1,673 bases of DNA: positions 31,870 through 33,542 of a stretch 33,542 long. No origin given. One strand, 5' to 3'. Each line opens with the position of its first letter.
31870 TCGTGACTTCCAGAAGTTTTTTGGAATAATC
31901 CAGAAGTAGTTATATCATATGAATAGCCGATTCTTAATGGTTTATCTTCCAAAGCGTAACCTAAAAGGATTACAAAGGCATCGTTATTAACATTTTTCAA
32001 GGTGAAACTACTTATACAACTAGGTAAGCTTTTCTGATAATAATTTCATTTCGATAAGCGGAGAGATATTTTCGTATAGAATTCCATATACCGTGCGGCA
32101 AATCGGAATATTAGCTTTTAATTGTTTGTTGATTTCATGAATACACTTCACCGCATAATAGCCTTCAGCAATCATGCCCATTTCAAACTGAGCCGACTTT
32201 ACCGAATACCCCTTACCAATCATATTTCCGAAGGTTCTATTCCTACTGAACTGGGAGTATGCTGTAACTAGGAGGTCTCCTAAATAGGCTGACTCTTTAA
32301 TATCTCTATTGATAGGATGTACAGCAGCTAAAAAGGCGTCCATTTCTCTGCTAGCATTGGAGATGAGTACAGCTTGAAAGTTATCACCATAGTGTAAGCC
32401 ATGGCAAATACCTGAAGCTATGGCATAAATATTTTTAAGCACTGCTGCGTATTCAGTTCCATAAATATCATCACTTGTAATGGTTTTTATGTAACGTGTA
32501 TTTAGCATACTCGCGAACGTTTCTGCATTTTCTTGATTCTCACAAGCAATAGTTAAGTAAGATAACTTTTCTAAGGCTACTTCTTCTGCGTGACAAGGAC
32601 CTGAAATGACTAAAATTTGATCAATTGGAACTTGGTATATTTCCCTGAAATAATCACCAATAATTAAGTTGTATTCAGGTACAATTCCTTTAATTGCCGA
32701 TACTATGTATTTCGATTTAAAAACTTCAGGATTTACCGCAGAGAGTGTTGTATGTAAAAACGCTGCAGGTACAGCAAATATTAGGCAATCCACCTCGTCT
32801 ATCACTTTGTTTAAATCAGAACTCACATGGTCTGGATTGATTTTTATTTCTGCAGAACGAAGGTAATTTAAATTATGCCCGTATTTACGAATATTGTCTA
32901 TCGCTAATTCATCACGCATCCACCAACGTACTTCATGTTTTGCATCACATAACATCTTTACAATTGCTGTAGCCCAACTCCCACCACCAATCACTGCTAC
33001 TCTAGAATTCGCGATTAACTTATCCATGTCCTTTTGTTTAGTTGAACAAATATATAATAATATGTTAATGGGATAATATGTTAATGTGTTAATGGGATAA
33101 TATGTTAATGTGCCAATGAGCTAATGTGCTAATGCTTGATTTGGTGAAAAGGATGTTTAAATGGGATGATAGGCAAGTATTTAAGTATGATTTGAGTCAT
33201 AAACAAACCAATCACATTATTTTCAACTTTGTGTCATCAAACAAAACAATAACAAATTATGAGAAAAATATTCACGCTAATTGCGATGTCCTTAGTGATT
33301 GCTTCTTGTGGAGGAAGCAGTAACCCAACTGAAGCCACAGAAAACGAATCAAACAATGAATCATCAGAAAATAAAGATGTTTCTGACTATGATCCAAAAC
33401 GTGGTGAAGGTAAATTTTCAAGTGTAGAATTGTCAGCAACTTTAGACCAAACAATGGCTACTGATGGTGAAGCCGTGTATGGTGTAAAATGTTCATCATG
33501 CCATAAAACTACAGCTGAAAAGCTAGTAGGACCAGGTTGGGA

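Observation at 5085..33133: Phase-locked degenerate 7- or 8-nt tandem word arrays occupy most housekeeping intergenic spacers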

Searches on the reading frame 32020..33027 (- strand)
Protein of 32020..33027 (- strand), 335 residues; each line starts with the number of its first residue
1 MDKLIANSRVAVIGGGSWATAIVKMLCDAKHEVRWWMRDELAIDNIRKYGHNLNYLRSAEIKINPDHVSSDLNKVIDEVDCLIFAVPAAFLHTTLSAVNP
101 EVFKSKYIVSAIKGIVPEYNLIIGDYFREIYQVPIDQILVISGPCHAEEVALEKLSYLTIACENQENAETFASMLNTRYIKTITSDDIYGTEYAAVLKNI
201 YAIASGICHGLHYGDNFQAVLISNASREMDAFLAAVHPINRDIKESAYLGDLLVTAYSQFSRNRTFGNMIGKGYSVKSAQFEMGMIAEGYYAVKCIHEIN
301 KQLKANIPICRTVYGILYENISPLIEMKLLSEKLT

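Call 40: search_protein_families(library=pfam, proteins=[window:32020-33027:-], max_evalue=0.01)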
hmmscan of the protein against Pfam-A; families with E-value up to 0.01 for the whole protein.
window:32020-33027:- (335 aa): 5 families
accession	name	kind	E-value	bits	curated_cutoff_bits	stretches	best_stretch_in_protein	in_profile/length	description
PF07479.19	NAD_Gly3P_dh_C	-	2.9e-44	151.1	25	1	187-323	1-137/142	NAD-dependent glycerol-3-phosphate dehydrogenase C-terminus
PF01210.29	NAD_Gly3P_dh_N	-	3.9e-33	115.1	23.1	1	10-167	2-157/158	NAD-dependent glycerol-3-phosphate dehydrogenase N-terminus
PF20618.3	GPD_NAD_C_bact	-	1.2e-19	71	27.6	1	247-313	1-66/66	Bacterial GPD, NAD-dependent C-terminal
PF02558.23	ApbA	-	4.3e-07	30.1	22.2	1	10-111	1-99/150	Ketopantoate reductase PanE/ApbA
PF03807.23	F420_oxidored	-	2.4e-06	28.5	21.6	1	9-112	1-92/94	NADP oxidoreductase coenzyme F420-dependent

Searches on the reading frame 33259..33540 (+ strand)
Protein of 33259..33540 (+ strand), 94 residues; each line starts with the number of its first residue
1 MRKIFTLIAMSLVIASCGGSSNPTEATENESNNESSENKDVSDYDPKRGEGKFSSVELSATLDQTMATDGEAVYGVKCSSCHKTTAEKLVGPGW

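Call 40: search_protein_families(library=pfam, proteins=[window:33259-33540:+], max_evalue=0.01)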
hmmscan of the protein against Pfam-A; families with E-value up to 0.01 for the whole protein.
window:33259-33540:+ (94 aa): 1 family
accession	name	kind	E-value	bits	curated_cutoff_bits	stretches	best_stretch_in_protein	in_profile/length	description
PF13442.11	Cytochrome_CBB3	-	0.0029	18.3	27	1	67-87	3-20/68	Cytochrome C oxidase, cbb3-type, subunit III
